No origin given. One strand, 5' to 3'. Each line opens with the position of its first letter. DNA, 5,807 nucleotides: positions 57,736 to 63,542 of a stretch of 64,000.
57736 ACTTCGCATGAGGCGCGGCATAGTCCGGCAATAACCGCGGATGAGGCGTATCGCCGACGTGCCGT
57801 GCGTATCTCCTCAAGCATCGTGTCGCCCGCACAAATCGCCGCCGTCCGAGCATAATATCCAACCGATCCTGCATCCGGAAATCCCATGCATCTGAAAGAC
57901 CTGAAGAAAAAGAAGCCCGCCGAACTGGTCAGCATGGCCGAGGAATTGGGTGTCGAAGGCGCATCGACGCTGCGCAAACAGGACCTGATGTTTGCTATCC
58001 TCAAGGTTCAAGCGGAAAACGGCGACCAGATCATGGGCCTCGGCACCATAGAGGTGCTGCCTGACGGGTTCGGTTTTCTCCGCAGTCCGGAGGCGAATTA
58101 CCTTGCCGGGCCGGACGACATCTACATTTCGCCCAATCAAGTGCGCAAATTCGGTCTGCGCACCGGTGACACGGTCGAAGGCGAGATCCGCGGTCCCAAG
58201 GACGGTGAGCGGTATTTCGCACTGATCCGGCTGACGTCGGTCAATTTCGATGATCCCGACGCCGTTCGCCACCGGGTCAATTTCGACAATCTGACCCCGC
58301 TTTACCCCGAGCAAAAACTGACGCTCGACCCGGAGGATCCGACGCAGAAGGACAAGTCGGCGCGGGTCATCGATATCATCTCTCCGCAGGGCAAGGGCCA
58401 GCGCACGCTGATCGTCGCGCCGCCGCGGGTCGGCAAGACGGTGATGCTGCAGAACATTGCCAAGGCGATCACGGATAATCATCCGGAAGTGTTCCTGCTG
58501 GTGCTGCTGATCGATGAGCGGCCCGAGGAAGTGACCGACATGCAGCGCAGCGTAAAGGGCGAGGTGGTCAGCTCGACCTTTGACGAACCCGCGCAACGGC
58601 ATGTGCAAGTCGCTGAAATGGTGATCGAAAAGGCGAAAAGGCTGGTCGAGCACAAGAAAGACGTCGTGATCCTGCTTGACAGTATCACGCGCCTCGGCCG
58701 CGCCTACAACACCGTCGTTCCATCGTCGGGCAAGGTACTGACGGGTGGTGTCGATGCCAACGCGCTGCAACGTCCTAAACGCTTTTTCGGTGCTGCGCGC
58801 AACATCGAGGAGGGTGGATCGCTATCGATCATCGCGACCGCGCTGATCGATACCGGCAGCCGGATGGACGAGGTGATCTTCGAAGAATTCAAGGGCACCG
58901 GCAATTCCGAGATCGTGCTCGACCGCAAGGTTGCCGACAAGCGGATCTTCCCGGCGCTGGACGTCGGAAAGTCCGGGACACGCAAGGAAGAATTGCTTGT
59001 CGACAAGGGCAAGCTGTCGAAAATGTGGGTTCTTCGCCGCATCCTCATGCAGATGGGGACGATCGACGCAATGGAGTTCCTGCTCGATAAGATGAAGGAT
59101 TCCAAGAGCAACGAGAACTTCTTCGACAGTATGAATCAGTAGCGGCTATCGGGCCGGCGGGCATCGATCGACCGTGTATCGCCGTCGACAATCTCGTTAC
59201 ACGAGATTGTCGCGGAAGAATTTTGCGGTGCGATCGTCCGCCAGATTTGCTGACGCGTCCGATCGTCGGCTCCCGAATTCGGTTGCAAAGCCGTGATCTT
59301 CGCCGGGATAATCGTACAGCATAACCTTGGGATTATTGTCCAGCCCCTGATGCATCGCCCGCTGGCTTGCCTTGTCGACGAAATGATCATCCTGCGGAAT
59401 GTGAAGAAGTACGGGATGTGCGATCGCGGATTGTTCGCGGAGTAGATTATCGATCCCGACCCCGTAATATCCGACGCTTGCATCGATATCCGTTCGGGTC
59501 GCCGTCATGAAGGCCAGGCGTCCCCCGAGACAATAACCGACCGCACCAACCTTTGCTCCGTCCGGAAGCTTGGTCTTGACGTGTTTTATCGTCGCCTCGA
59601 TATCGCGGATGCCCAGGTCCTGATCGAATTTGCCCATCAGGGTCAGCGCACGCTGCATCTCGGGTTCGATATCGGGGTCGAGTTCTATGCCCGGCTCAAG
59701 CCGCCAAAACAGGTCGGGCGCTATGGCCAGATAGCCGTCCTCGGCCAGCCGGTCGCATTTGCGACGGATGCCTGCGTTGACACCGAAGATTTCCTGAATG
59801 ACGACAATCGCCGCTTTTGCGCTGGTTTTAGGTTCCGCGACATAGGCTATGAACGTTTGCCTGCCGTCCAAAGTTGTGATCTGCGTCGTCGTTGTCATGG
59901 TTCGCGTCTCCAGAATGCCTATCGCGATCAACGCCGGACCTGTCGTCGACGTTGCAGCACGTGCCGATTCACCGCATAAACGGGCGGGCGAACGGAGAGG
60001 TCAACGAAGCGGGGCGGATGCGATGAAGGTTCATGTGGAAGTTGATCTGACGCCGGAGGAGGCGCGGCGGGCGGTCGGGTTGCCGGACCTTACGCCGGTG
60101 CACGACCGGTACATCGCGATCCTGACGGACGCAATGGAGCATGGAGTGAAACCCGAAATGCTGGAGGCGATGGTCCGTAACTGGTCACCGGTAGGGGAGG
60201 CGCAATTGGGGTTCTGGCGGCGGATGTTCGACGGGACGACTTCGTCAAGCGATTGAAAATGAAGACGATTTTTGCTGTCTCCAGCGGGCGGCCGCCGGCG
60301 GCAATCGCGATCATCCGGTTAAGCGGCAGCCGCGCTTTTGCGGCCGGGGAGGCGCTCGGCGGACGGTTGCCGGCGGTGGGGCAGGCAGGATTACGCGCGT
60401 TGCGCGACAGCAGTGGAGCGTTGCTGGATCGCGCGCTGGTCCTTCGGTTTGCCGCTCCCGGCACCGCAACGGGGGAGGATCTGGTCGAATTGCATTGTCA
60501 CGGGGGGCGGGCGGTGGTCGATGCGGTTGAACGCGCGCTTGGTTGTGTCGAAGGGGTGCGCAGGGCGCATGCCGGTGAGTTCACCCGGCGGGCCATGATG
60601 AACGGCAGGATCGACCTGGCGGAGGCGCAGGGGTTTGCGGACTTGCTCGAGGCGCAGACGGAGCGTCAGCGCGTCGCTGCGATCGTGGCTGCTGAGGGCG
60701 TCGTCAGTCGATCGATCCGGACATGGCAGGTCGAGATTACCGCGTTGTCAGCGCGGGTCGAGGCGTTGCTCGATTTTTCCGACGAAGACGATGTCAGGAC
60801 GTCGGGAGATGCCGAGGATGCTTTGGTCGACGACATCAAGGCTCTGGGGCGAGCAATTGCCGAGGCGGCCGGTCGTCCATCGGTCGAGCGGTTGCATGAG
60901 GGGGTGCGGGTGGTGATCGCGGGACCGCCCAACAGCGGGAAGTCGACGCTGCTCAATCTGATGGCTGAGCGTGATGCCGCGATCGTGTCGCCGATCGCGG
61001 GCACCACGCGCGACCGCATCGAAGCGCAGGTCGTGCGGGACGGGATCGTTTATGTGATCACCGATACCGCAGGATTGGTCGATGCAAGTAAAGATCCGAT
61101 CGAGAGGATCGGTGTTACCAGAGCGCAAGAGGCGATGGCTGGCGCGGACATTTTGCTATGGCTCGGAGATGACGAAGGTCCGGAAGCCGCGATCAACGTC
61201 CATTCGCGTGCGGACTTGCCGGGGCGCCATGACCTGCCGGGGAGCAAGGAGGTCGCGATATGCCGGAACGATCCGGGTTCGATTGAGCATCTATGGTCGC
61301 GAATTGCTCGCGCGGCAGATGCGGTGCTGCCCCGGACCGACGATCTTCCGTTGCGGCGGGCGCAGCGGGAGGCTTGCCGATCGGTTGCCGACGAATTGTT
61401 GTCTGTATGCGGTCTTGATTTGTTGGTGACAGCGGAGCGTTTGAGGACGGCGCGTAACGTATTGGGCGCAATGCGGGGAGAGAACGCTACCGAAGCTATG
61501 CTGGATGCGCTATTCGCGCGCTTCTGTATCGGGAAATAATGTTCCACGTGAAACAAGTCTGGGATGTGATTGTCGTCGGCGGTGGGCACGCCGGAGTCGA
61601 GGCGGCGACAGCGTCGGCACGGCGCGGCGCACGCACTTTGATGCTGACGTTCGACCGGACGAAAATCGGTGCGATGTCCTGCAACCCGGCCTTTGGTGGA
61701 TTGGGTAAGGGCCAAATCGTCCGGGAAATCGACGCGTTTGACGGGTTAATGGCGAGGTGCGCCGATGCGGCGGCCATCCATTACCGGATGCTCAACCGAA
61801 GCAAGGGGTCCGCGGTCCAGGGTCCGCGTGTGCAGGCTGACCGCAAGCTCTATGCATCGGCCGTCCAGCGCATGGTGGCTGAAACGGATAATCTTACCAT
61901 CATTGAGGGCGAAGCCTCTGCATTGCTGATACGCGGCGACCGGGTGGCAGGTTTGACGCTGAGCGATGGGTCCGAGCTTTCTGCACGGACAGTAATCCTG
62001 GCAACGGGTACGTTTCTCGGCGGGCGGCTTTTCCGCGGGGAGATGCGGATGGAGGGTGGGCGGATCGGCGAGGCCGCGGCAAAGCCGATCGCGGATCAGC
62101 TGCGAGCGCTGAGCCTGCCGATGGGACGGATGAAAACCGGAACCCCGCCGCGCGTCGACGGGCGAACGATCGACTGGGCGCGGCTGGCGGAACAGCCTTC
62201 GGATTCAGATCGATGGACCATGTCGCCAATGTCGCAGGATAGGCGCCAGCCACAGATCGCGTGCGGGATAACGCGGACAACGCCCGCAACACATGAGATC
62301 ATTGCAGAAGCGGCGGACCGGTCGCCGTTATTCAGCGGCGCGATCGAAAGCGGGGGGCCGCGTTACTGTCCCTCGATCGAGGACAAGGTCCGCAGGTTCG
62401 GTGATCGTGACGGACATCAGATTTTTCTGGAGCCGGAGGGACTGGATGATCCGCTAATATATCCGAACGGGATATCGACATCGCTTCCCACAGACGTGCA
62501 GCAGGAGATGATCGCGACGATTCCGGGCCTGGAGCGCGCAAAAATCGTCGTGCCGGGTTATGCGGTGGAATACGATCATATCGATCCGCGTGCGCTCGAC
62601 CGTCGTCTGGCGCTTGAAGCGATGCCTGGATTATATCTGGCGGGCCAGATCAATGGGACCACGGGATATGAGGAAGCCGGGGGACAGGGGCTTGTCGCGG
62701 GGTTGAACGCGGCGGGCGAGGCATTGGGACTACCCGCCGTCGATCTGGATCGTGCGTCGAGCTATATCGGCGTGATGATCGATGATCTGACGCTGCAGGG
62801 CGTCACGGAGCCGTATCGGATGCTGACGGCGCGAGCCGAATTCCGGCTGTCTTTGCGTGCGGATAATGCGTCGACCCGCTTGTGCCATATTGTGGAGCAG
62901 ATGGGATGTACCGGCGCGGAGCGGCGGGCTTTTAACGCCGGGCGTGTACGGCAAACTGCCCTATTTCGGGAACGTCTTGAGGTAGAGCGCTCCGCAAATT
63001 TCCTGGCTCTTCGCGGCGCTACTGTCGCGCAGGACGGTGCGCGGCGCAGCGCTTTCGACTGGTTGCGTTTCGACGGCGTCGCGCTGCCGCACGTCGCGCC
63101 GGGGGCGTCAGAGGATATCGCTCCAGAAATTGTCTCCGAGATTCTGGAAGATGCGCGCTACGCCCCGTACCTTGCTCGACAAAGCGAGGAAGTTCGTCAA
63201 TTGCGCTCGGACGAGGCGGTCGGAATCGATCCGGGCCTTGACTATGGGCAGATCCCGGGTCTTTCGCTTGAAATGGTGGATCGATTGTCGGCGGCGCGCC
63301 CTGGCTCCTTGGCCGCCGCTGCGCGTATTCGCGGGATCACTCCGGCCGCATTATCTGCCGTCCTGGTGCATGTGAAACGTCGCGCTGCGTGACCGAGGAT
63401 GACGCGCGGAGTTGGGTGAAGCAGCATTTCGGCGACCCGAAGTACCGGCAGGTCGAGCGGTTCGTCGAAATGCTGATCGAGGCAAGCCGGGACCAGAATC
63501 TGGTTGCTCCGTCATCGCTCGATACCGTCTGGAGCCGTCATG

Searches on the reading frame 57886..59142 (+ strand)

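Call 74: search_protein_families(library=pfam, proteins=[window:57886-59142:+], max_evalue=0.00001)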
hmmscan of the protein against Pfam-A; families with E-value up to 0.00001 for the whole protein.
window:57886-59142:+ (418 aa): 3 families
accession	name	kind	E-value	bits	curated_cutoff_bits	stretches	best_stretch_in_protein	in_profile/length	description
PF07497.18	Rho_RNA_bind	-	1.9e-31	108.1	27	1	53-125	3-73/73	Rho termination factor, RNA-binding domain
PF00006.31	ATP-synt_ab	-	2.3e-26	93.2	29.5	1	160-363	3-211/213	ATP synthase alpha/beta family, nucleotide-binding domain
PF07498.18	Rho_N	-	6.2e-20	71.3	24.9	1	5-46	1-42/43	Rho termination factor, N-terminal domain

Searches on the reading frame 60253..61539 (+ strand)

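Call 74: search_protein_families(library=pfam, proteins=[window:60253-61539:+], max_evalue=0.00001)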
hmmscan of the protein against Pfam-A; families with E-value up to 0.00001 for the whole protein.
window:60253-61539:+ (428 aa): 3 families
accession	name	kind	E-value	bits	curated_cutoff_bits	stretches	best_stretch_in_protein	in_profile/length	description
PF10396.14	TrmE_N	-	5.4e-29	101.2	29.8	1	5-119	1-117/117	GTP-binding protein TrmE N-terminus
PF12631.12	MnmE_helical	-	3.9e-24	86.4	40.1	1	122-425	1-211/211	MnmE helical domain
PF01926.29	MMR_HSR1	-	7.9e-19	68.3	21.9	1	219-308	1-87/113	50S ribosome-binding GTPase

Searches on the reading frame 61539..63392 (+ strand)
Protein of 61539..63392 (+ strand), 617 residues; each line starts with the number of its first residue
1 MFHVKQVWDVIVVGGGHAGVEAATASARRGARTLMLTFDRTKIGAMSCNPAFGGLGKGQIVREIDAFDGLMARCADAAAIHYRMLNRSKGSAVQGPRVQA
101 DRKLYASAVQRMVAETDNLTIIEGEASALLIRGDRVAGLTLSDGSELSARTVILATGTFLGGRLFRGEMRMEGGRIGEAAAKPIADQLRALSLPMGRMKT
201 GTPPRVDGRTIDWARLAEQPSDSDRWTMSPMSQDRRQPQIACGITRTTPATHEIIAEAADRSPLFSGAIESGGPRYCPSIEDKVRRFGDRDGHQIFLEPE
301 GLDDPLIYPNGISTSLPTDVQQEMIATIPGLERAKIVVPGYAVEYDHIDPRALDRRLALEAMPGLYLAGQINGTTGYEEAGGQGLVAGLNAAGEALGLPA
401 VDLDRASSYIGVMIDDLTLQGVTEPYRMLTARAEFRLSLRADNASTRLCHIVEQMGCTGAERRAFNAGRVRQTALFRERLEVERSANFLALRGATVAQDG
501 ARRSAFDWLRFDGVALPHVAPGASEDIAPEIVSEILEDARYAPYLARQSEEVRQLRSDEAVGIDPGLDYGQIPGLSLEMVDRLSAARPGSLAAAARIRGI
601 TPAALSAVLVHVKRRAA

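Call 74: search_protein_families(library=pfam, proteins=[window:61539-63392:+], max_evalue=0.00001)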
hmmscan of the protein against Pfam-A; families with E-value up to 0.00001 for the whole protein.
window:61539-63392:+ (617 aa): 4 families
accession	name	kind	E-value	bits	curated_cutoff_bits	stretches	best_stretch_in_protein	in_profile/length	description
PF01134.28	GIDA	-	5.2e-150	500.3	22.1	1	9-397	1-389/391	Glucose inhibited division protein A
PF13932.14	SAM_GIDA_C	-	3.9e-17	62.2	27.1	1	554-609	2-57/57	tRNA modifying enzyme MnmG/GidA C-terminal helical bundle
PF12831.13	FAD_oxidored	-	8.9e-11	42.2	27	1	9-158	1-146/416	FAD dependent oxidoreductase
PF07992.20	Pyr_redox_2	-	5.7e-07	29.7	26.1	1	9-158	2-109/291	Pyridine nucleotide-disulphide oxidoreductase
